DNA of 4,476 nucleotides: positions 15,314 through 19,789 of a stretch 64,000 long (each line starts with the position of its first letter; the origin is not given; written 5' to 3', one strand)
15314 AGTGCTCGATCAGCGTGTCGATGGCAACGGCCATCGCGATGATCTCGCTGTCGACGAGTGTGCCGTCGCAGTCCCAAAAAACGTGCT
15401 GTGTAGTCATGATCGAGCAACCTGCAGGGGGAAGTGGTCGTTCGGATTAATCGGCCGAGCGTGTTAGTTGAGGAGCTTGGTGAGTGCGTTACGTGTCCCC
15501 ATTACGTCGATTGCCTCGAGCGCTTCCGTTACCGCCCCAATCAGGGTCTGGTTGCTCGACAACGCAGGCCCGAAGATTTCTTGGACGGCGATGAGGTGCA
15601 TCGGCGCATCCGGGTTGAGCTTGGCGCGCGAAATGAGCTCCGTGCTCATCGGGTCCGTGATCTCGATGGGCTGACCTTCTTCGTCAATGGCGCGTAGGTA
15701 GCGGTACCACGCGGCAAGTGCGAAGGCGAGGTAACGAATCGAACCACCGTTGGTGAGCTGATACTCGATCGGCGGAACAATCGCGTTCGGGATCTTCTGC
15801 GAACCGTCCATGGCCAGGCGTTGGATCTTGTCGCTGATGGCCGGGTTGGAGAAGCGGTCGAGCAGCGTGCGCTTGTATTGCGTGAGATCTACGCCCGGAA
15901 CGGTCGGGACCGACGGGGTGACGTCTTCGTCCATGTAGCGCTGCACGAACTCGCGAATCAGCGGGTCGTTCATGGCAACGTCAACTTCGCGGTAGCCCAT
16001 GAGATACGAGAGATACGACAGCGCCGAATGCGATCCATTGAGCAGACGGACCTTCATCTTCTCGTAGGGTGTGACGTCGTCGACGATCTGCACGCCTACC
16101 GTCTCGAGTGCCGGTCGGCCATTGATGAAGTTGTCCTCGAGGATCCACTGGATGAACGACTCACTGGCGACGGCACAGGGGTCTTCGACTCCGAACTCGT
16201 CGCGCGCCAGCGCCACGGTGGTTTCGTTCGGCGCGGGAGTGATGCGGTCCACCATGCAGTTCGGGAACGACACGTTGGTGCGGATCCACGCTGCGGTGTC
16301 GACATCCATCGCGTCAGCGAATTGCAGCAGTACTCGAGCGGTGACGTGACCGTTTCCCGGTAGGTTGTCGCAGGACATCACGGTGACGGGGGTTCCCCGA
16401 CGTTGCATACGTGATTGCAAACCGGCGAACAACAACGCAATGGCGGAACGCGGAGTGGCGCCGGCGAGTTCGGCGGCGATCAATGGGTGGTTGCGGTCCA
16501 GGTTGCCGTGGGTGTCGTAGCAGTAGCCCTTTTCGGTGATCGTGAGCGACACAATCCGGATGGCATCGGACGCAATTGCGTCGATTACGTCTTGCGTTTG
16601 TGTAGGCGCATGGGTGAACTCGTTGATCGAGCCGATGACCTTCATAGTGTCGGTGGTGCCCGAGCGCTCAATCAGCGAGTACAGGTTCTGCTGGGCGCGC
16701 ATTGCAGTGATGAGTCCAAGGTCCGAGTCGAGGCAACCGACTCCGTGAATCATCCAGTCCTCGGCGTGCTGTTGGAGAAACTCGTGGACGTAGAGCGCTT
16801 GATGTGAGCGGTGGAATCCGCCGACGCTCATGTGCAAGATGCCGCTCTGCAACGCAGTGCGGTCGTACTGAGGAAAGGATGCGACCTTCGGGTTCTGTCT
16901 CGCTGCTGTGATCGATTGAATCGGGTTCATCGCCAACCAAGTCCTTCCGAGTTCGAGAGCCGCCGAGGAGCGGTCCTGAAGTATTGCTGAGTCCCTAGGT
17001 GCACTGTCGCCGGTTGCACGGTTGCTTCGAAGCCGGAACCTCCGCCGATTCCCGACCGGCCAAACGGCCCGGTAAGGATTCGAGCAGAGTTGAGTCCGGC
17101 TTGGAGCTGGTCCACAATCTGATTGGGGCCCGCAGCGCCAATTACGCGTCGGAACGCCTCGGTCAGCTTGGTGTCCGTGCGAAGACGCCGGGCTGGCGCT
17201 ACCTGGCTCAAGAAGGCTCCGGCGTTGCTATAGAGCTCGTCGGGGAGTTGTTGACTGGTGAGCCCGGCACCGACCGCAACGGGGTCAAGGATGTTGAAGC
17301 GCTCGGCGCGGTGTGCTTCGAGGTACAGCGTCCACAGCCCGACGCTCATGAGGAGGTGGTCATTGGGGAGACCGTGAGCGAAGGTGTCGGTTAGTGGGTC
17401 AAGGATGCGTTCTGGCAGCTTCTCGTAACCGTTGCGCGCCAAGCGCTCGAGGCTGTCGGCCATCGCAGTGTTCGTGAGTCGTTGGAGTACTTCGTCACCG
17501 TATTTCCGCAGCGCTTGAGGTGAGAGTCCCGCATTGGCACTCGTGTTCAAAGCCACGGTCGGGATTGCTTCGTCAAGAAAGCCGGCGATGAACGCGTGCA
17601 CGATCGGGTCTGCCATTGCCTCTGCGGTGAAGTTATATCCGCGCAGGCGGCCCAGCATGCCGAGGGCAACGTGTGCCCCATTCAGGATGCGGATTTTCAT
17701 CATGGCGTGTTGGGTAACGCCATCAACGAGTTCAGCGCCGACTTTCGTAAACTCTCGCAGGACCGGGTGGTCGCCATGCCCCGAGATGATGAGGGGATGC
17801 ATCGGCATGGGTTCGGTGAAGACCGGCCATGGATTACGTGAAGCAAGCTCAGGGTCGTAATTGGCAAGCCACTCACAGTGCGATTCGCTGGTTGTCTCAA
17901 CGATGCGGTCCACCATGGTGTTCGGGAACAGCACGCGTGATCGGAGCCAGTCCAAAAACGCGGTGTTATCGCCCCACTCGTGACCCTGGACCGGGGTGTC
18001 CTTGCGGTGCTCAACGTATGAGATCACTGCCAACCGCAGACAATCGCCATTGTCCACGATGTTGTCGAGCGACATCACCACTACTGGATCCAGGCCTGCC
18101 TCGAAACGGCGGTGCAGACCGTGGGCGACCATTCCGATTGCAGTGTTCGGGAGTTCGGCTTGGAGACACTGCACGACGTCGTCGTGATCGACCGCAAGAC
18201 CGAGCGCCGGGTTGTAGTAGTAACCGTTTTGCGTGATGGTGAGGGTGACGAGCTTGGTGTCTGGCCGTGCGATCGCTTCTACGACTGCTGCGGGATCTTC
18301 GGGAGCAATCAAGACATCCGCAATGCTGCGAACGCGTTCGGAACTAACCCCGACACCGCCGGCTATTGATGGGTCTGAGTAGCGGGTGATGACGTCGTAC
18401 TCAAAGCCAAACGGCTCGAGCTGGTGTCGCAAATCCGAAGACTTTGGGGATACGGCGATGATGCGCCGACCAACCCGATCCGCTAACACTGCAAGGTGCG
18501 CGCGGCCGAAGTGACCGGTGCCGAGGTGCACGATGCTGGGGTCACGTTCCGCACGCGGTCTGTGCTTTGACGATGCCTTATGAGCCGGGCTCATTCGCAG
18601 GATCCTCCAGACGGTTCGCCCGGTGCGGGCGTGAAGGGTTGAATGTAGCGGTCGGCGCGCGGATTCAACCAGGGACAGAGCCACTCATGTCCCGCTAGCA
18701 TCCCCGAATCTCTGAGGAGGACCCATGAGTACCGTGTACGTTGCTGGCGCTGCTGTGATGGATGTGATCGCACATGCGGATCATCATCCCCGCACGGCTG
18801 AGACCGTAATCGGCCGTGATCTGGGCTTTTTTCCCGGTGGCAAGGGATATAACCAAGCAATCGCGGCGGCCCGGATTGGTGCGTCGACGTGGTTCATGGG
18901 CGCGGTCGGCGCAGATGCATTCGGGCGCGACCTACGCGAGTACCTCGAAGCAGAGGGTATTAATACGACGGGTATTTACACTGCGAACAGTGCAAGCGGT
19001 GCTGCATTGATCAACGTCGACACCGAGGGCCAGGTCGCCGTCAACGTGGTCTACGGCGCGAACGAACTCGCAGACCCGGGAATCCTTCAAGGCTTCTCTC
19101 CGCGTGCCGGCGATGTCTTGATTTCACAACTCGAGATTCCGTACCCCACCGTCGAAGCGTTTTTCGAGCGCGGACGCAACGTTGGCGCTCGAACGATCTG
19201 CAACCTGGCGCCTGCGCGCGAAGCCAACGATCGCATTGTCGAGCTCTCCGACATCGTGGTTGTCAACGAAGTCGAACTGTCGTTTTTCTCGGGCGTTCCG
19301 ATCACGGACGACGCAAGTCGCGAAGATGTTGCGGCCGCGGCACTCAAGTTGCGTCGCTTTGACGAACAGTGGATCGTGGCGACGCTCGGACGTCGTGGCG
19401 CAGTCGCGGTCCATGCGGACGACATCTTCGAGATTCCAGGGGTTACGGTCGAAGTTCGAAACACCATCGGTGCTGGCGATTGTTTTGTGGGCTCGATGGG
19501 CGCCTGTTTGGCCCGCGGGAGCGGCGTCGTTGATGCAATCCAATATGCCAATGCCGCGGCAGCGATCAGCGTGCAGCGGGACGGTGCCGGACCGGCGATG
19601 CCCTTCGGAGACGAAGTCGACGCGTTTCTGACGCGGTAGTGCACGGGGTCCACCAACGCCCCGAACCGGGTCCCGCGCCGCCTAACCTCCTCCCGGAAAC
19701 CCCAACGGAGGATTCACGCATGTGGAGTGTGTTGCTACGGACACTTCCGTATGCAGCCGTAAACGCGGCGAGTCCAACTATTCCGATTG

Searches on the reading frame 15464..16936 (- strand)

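Call 55: search_protein_families(library=pfam, proteins=[window:15464-16936:-], max_evalue=0.00001)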
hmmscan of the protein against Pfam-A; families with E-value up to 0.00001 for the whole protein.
window:15464-16936:- (490 aa): 2 families
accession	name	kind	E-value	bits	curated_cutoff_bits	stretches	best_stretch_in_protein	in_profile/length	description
PF08125.19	Mannitol_dh_C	-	2.5e-58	197.2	30.7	1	287-476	1-189/190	Mannitol dehydrogenase C-terminal domain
PF01232.29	Mannitol_dh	-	1e-46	159.9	27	1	32-278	2-198/199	Mannitol dehydrogenase Rossmann domain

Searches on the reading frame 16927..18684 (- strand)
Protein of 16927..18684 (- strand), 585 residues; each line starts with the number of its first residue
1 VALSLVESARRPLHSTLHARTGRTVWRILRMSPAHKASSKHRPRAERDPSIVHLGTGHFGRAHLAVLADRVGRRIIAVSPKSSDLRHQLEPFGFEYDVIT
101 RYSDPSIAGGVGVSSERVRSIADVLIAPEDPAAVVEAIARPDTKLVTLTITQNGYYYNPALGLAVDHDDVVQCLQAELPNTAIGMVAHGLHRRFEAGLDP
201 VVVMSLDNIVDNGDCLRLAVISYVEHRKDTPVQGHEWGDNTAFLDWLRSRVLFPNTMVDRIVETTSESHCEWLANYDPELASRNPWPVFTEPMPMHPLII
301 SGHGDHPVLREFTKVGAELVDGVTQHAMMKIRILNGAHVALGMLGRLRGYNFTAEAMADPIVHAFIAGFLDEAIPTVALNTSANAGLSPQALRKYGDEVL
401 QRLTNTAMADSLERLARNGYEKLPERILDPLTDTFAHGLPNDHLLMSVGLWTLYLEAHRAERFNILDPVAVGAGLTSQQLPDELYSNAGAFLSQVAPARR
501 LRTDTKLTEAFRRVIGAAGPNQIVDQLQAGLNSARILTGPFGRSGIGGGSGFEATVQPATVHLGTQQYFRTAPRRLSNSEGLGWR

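Call 55: search_protein_families(library=pfam, proteins=[window:16927-18684:-], max_evalue=0.00001)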
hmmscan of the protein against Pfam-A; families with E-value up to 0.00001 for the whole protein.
window:16927-18684:- (585 aa): 2 families
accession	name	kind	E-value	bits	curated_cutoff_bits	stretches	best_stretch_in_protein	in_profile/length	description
PF08125.19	Mannitol_dh_C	-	2.6e-29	102.5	30.7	1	323-470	2-145/190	Mannitol dehydrogenase C-terminal domain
PF01232.29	Mannitol_dh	-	1.9e-23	83.9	27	1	50-291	2-178/199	Mannitol dehydrogenase Rossmann domain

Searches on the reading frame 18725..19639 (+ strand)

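Call 55: search_protein_families(library=pfam, proteins=[window:18725-19639:+], max_evalue=0.00001)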
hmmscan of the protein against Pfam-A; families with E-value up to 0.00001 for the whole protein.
window:18725-19639:+ (304 aa): 2 families
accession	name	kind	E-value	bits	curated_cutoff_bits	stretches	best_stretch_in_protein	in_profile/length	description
PF00294.29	PfkB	-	5.6e-54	184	25.8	1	2-293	2-300/302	pfkB family carbohydrate kinase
PF08543.17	Phos_pyr_kin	-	2.2e-06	27.7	27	1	167-278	112-227/246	Phosphomethylpyrimidine kinase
